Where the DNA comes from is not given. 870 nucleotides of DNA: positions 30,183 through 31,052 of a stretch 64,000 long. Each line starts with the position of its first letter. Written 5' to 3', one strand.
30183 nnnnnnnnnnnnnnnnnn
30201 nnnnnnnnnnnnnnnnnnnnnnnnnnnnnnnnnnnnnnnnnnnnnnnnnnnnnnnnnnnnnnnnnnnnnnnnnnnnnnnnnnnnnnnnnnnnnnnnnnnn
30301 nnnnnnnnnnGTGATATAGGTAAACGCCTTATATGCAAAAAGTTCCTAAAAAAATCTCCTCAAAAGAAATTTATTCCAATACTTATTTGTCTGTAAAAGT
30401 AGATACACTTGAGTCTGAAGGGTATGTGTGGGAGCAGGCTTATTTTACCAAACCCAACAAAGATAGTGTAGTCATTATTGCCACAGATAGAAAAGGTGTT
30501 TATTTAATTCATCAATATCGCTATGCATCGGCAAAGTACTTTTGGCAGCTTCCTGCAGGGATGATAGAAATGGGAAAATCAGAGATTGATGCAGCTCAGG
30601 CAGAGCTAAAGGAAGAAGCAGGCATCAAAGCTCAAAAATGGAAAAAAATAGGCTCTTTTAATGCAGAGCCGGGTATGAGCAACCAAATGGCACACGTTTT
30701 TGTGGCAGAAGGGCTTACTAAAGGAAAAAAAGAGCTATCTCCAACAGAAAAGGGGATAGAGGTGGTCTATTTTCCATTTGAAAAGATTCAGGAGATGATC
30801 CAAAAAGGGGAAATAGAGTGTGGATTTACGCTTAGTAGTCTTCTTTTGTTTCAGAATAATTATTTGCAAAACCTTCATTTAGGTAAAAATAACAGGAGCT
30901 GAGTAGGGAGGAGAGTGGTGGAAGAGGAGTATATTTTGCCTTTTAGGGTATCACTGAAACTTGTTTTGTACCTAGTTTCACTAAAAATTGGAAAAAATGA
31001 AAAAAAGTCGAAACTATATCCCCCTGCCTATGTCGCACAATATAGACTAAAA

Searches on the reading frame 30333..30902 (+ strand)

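Call 51: search_protein_families(library=pfam, proteins=[window:30333-30902:+], max_evalue=0.0001)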
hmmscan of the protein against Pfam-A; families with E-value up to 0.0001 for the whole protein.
window:30333-30902:+ (189 aa): 1 family
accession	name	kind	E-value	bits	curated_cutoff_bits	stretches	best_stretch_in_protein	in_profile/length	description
PF00293.34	NUDIX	-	5.9e-14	52.7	21.1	1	43-154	3-121/134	NUDIX domain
